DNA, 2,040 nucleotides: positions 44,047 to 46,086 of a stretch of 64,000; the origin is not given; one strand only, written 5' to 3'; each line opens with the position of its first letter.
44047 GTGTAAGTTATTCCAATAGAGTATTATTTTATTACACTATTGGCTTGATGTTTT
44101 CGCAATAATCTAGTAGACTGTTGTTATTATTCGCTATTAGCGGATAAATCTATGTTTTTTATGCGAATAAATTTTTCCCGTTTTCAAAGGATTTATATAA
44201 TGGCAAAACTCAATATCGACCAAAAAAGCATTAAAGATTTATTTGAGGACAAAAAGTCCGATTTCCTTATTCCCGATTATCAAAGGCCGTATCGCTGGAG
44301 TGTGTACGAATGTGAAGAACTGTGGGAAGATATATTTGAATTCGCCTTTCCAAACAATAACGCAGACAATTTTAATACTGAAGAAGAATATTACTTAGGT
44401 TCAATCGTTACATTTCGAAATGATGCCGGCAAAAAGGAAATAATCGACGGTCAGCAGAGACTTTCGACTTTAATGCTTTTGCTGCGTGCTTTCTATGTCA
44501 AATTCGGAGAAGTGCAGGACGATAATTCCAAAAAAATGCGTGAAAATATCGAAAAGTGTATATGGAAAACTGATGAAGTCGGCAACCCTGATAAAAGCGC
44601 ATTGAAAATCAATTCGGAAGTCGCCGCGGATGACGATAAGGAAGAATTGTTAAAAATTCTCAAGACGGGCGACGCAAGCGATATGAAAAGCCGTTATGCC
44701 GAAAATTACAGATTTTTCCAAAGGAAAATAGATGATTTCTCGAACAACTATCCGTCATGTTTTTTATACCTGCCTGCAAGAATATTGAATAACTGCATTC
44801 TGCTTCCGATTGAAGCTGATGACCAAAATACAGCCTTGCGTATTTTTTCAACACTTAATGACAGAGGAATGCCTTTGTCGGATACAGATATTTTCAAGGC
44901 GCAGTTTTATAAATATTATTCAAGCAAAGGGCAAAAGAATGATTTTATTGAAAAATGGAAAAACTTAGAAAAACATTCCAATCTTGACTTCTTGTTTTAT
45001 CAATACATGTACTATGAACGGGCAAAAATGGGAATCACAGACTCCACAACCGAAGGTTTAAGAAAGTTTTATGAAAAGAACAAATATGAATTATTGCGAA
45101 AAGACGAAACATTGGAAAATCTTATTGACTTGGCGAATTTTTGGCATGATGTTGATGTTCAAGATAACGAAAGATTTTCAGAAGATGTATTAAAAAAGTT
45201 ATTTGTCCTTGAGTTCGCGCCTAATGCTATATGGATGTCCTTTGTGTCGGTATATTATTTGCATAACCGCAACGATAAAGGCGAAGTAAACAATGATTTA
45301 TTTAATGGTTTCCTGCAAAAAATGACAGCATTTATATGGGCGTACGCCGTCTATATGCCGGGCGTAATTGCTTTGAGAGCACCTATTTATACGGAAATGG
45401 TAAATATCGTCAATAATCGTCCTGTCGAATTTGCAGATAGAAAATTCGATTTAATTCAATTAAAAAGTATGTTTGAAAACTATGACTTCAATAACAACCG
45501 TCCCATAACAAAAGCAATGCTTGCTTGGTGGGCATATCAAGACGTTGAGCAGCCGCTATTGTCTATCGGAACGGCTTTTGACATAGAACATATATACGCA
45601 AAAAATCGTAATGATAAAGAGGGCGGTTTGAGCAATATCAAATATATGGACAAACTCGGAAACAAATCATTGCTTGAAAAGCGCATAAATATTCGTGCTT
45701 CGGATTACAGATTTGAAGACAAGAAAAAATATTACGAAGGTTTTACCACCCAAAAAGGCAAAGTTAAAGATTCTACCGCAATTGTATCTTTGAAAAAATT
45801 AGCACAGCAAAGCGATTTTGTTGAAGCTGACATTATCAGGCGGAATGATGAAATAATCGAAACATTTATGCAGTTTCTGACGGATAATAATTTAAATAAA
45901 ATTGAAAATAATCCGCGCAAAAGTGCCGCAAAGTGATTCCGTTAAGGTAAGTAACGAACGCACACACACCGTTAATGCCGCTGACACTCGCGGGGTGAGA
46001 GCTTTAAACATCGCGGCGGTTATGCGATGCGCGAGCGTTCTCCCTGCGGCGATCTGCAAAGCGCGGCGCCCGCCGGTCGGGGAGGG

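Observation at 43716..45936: AT-rich islet encoding an XRE regulator divergent from a GmrSD-type (DUF262/DUF1524) type IV restriction enzyme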

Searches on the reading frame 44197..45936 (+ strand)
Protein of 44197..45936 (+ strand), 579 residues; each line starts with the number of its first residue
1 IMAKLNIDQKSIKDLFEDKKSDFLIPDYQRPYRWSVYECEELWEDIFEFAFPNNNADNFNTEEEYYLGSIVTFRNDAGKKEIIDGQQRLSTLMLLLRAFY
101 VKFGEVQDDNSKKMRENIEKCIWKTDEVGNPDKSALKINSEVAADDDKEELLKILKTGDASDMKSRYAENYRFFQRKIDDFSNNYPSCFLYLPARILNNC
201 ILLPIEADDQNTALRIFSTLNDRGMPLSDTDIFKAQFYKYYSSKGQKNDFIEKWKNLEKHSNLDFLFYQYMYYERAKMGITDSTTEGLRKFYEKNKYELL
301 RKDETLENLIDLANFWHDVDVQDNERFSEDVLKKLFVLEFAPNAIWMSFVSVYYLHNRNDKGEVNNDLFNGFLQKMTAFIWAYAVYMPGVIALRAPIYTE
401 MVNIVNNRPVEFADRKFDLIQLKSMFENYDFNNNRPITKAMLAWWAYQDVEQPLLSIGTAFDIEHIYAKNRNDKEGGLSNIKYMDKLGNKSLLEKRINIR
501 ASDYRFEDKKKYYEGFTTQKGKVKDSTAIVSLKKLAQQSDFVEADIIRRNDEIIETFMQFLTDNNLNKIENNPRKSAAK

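Call 3: search_protein_families(library=pfam, proteins=[window:44197-45936:+], max_evalue=0.01)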
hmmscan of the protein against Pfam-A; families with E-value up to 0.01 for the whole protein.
window:44197-45936:+ (579 aa): 2 families
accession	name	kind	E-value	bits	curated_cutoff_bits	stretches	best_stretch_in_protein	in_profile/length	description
PF03235.19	GmrSD_N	-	4.3e-40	138.4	33.2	1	12-237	1-198/199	GmrSD restriction endonuclease, N-terminal domain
PF07510.16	GmrSD_C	-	2.5e-09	37.6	23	1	437-555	23-137/138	GmrSD restriction endonucleases, C-terminal domain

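Call 4: search_protein_families(library=padloc, proteins=[window:44197-45936:+], max_evalue=0.01)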
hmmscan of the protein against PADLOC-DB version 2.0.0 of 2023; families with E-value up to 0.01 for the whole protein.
window:44197-45936:+ (579 aa): 28 families (the best 25 are shown)
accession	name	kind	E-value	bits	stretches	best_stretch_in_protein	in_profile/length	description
PDLC04154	HEC-06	-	2.7e-38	130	2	4-260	6-267/569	-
PDLC04157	HEC-06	-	1.1e-36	124.6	2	3-260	2-258/558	-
PDLC02695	Orf5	-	7.5e-36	121.7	2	7-304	5-324/601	Orf5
PDLC04155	HEC-06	-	4.8e-35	119.1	2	4-260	4-258/562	-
PDLC02686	Orf5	-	2.5e-32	110.1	2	10-370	8-373/566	Orf5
PDLC02693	Orf5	-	1.4e-30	104.8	1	20-386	6-360/543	Orf5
PDLC02687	Orf5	-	9.1e-30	101.9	1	9-257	5-258/543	Orf5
PDLC02701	Orf5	-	9.2e-26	88.4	2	10-294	8-306/596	Orf5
PDLC02691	Orf5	-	2.2e-24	84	2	5-275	3-291/579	Orf5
PDLC02700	Orf5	-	4e-24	83.3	1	22-256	11-240/555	Orf5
PDLC02692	Orf5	-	1.2e-23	81.7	2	19-240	4-216/558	Orf5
PDLC02690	Orf5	-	5.3e-20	69.8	1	23-260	10-235/531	Orf5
PDLC02698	Orf5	-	3.9e-18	63.5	1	5-334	3-342/573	Orf5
PDLC02689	Orf5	-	3e-17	60.4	1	9-260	5-238/558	Orf5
PDLC02786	SspE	-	9.1e-17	58.6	1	10-124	11-131/766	SspE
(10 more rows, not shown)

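Call 5: search_protein_families(library=ncbifam, proteins=[window:44197-45936:+], max_evalue=0.01)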
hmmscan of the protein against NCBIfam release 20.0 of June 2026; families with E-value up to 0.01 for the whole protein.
window:44197-45936:+ (579 aa): 0 families

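Call 9: find_encoding_contigs(protein=window:44200-45936:+, flank=10000, max_places=10)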
Protein window:44200-45936:+ (578 aa): 3 contigs read that carry it; 1 place shown.
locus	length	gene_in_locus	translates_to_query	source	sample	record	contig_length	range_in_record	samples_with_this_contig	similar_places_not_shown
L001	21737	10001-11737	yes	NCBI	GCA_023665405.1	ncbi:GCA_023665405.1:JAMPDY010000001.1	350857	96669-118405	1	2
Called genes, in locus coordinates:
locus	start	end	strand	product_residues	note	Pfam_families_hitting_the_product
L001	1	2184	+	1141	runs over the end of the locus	PF02743:dCache_1, PF00512:HisKA, PF02518:HATPase_c, PF00072:Response_reg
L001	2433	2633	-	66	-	PF13560:HTH_31 (weak), PF01381:HTH_3, PF13443:HTH_26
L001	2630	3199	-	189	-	-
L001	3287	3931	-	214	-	-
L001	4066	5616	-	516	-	PF00672:HAMP, PF00211:Guanylate_cyc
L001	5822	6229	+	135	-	-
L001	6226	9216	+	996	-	PF00497:SBP_bac_3 (weak), PF00512:HisKA, PF02518:HATPase_c, PF00072:Response_reg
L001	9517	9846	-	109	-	PF12844:HTH_19, PF13560:HTH_31 (weak), PF01381:HTH_3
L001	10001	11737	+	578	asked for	PF03235:GmrSD_N, PF07510:GmrSD_C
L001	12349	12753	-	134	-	PF02082:Rrf2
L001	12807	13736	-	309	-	PF00291:PALP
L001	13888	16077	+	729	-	PF00270:DEAD (faint), PF13307:Helicase_C_2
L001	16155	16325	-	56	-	-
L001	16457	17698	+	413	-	PF17785:PUA_3, PF10672:Methyltrans_SAM, PF02475:TRM5-TYW2_MTfase (weak), PF05175:MTS, PF03602:Cons_hypoth95, PF13649:Methyltransf_25 (weak), PF13847:Methyltransf_31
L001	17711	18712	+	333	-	PF01745:IPT (weak), PF01715:IPPT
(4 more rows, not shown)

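Call 10: search_solved_structures(query=window:44200-45933:+, max_evalue=0.01, show_alignments=2)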
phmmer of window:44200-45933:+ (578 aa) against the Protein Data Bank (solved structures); distinct sequences matched with E-value up to 0.01: 0.

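Call 13: find_homologous_proteins(query=window:44200-45933:+, max_evalue=1e-10)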
Query window:44200-45933:+ (578 aa): 7239 proteins with E <= 1e-10 among 8000 candidates; the best 120 are listed.
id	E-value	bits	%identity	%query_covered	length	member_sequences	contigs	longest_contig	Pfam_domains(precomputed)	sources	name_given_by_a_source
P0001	0.0e+0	1308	100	100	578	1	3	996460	PF07510.17,PF03235.20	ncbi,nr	ncbi:MAG: DUF262 domain-containing HNH endonuclease family protein [Bacteroides sp.]|nr:DUF262 domai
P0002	0.0e+0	1041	81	98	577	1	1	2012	PF07510.17,PF03235.20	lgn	-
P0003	0.0e+0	1037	81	98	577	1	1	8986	PF07510.17,PF03235.20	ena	-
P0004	0.0e+0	1036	81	98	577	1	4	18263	PF07510.17,PF03235.20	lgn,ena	-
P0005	0.0e+0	1035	81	98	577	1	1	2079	PF07510.17,PF03235.20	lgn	-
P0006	0.0e+0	1035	81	98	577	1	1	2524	PF07510.17,PF03235.20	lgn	-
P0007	0.0e+0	1035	81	98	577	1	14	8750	PF07510.17,PF03235.20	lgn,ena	-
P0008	0.0e+0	1035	81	98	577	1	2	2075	PF07510.17,PF03235.20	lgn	-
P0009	0.0e+0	1033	81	98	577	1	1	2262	PF07510.17,PF03235.20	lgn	-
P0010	0.0e+0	1033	81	98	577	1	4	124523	PF07510.17,PF03235.20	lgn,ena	-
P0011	0.0e+0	1033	80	98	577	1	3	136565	PF07510.17,PF03235.20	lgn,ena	-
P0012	0.0e+0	1033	81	98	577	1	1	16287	PF07510.17,PF03235.20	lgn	-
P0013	0.0e+0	1033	81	98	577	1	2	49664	PF07510.17,PF03235.20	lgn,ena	-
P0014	0.0e+0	1032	81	98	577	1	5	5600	PF07510.17,PF03235.20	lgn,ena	-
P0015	0.0e+0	1032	80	98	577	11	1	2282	PF07510.17,PF03235.20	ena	-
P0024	0.0e+0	1021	80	98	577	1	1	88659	PF07510.17,PF03235.20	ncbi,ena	-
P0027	0.0e+0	1018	80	98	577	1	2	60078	PF07510.17,PF03235.20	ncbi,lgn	-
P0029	2.1e-297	1006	78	98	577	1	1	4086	PF07510.17,PF03235.20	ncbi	-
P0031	5.3e-294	994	78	98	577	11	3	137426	PF07510.17,PF03235.20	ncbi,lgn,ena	-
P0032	7.9e-294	994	78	98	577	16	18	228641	PF07510.17,PF03235.20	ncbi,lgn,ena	-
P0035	1.5e-249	848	66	98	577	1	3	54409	PF07510.17,PF03235.20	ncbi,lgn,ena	-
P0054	1.3e-246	838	65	98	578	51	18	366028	PF07510.17,PF03235.20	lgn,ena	-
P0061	3.4e-238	810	63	98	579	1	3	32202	PF07510.17,PF03235.20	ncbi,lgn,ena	-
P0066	1.1e-236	805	63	98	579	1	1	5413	PF07510.17,PF03235.20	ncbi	-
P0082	1.1e-232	792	63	98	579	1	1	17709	PF07510.17,PF03235.20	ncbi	-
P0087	6.4e-232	789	62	98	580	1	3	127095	PF07510.17,PF03235.20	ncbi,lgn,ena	-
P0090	8.5e-232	789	62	98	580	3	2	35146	PF07510.17,PF03235.20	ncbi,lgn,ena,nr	ncbi:MAG: DUF262 domain-containing HNH endonuclease family protein [Treponemataceae bacterium]|nr:DU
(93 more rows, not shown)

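Call 16: find_encoding_contigs(protein=P0010, flank=8000, max_places=4)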
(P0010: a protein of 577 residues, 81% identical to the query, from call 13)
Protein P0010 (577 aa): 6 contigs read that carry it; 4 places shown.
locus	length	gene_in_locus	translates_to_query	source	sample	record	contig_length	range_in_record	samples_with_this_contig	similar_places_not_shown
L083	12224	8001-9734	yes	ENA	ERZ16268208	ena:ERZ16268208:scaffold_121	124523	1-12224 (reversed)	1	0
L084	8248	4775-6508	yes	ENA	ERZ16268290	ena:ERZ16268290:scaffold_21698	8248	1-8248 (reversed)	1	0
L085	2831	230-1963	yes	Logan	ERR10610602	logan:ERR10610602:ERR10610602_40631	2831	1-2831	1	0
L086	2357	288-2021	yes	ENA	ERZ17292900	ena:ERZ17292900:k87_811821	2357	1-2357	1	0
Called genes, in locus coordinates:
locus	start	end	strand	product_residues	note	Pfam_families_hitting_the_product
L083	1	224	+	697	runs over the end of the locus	PF08206:OB_RNB, PF17876:CSD2, PF00773:RNB, PF00575:S1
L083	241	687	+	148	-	PF01668:SmpB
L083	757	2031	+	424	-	PF01053:Cys_Met_Meta_PP, PF01041:DegT_DnrJ_EryC1 (weak)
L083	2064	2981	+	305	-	PF04204:HTS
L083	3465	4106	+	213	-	-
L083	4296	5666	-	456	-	PF00239:Resolvase, PF07508:Recombinase, PF13408:Zn_ribbon_recom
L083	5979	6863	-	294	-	PF23343:REP_ORF2-G2P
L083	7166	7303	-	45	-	-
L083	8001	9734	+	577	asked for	PF03235:GmrSD_N, PF07510:GmrSD_C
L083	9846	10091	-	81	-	-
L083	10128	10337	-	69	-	PF13560:HTH_31 (weak), PF12844:HTH_19 (weak), PF01381:HTH_3, PF13443:HTH_26 (weak)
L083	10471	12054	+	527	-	-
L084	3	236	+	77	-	?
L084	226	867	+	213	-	-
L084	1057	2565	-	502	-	PF00239:Resolvase, PF07508:Recombinase, PF13408:Zn_ribbon_recom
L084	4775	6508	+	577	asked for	PF03235:GmrSD_N, PF07510:GmrSD_C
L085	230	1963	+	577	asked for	PF03235:GmrSD_N, PF07510:GmrSD_C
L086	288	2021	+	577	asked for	PF03235:GmrSD_N, PF07510:GmrSD_C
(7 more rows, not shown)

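Call 17: find_encoding_contigs(protein=P0032, flank=8000, max_places=4)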
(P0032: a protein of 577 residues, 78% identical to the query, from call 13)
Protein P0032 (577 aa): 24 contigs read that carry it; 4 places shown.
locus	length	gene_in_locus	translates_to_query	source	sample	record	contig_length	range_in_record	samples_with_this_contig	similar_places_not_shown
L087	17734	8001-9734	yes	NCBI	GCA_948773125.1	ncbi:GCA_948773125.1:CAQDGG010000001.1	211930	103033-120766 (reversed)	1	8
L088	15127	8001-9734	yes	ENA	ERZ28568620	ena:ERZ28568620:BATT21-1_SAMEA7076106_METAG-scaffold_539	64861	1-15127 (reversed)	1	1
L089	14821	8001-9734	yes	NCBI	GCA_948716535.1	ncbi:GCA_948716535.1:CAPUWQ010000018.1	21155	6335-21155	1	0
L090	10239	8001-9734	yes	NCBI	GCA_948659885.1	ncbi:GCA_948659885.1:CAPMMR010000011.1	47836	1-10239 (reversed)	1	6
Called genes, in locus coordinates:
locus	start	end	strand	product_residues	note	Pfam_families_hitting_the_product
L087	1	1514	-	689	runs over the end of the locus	PF13306:LRR_5, PF13855:LRR_8 (faint), PF13306:LRR_5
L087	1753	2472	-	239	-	PF02660:G3P_acyltransf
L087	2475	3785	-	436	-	PF00071:Ras (faint), PF01926:MMR_HSR1, PF02421:FeoB_N, PF00009:GTP_EFTU, PF01926:MMR_HSR1, PF02421:FeoB_N, PF04548:AIG1 (weak), PF14714:KH_dom-like, +4 more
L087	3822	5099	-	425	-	PF19238:Radical_SAM_2, PF04459:DUF512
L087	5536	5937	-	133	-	-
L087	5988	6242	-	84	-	-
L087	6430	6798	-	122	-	PF01325:Fe_dep_repress (weak), PF02742:Fe_dep_repr_C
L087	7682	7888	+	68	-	PF19647:Septknot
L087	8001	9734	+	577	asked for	PF03235:GmrSD_N, PF07510:GmrSD_C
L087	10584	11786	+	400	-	PF00291:PALP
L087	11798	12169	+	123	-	PF01042:Ribonuc_L-PSP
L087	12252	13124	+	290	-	PF02645:DegV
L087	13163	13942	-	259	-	PF03631:Virul_fac_BrkB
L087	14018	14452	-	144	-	-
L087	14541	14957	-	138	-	PF08395:7tm_7 (weak)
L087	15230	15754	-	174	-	PF00210:Ferritin (faint), PF02915:Rubrerythrin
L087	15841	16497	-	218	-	PF00702:Hydrolase, PF08282:Hydrolase_3 (faint), PF12710:HAD, PF13344:Hydrolase_6 (faint), PF13419:HAD_2, PF13242:Hydrolase_like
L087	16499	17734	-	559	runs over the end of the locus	PF03485:Arg_tRNA_synt_N, PF00750:tRNA-synt_1d, PF05746:DALR_1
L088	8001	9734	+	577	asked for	PF03235:GmrSD_N, PF07510:GmrSD_C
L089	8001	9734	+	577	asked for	PF03235:GmrSD_N, PF07510:GmrSD_C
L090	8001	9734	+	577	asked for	PF03235:GmrSD_N, PF07510:GmrSD_C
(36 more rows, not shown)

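Call 18: find_encoding_contigs(protein=P0054, flank=8000, max_places=4)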
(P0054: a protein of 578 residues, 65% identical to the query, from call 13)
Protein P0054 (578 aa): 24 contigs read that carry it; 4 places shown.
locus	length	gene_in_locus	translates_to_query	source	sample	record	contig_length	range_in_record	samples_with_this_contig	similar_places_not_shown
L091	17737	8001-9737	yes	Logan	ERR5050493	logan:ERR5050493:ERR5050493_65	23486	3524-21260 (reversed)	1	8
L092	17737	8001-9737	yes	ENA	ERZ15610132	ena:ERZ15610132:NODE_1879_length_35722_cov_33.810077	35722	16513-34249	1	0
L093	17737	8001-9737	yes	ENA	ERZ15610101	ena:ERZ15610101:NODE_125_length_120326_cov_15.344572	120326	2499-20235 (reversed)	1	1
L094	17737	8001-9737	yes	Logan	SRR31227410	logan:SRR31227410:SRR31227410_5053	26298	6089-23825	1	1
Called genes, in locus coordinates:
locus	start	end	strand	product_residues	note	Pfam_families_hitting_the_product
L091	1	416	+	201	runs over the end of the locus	PF02661:Fic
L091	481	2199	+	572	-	PF12161:HsdM_N, PF02384:N6_Mtase, PF07669:Eco57I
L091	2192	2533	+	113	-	-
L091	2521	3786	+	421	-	PF01420:Methylase_S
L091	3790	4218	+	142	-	-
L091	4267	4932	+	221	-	-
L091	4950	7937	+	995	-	PF04313:HSDR_N, PF04851:ResIII, PF00270:DEAD (weak), PF18766:SWI2_SNF2, PF22679:T1R_D3-like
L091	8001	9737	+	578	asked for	PF03235:GmrSD_N, PF07510:GmrSD_C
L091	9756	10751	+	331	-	PF01661:Macro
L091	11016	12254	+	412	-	PF13328:HD_4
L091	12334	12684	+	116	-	PF00462:Glutaredoxin, PF03960:ArsC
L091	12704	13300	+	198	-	-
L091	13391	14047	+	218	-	-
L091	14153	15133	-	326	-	PF19553:DUF6076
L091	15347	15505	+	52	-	-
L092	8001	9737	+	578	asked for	PF03235:GmrSD_N, PF07510:GmrSD_C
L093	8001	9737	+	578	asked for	PF03235:GmrSD_N, PF07510:GmrSD_C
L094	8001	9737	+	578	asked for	PF03235:GmrSD_N, PF07510:GmrSD_C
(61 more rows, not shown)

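Call 31: find_encoding_contigs(protein=P0090, flank=5000, max_places=3)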
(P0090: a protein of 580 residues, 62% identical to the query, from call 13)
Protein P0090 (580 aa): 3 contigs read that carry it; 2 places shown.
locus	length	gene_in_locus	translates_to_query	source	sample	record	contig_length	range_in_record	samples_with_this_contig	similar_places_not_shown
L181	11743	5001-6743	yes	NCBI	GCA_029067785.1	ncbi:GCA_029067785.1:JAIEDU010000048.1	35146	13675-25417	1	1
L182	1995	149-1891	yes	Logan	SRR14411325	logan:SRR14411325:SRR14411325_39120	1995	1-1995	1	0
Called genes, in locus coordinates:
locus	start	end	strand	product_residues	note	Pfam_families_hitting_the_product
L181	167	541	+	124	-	PF00164:Ribosom_S12_S23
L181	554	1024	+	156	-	PF00177:Ribosomal_S7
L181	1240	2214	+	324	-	PF14279:HNH_5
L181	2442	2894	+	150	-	PF01814:Hemerythrin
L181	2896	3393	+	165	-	PF26226:DUF8052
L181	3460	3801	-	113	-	PF01638:HxlR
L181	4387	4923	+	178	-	PF01613:Flavin_Reduct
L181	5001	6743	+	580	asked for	PF03235:GmrSD_N, PF07510:GmrSD_C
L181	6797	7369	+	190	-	PF01613:Flavin_Reduct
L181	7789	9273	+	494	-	PF14691:Fer4_20, PF13738:Pyr_redox_3 (faint), PF00070:Pyr_redox, PF01266:DAO (faint), PF03486:HI0933_like (faint), PF07992:Pyr_redox_2, PF13450:NAD_binding_8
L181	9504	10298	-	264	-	PF02463:SMC_N (weak), PF00005:ABC_tran, PF13304:AAA_21 (faint)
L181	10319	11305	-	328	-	PF02653:BPD_transp_2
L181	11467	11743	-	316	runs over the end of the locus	PF04392:ABC_sub_bind, PF13407:Peripla_BP_4 (weak), PF13458:Peripla_BP_6 (weak)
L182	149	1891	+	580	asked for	PF03235:GmrSD_N, PF07510:GmrSD_C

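Call 41: find_related_loci(query=window:44200-45933:+, collection=viral_contigs, flank=5000)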
Query window:44200-45933:+ (578 aa) in viral_contigs; peptide patterns used: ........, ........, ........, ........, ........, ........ (x = any residue, [..] = any of these).
14 stretches matched a pattern; 1 encode a relative of the query (tblastn E <= 1e-3); 1 distinct loci.
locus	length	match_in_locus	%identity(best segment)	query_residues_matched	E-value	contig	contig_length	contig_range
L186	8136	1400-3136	60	1-567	0e+0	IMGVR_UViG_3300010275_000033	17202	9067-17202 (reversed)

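Call 53: search_protein_representatives(protein=window:44200-45933:+)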
Query: 578 residues. Proteins with E-value up to 0.001 (for the whole library): 12708; up to 1e-10: 2609; up to 1e-30: 363. The best 150 are listed.
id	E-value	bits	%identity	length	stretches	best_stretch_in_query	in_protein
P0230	5.2e-226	768.3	63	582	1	1-565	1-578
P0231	6.3e-162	556.7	51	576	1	1-565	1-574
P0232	2.2e-160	551.6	60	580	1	1-439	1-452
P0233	9.5e-150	516.5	49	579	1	3-567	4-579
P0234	6.7e-148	510.4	47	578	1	2-560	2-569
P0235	1.7e-147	509.1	51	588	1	3-566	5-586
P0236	3.7e-146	504.7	60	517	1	80-462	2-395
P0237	2.4e-141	488.8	49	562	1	1-564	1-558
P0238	4.2e-139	481.4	48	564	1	18-565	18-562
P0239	1.4e-138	479.7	44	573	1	1-563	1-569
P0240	2.9e-136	472.0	49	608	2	1-450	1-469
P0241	1.3e-132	459.9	43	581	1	1-561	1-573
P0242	2.5e-132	459.0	45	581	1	1-564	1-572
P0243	1.8e-128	446.3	41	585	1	1-562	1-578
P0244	8.9e-128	444.0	47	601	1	5-566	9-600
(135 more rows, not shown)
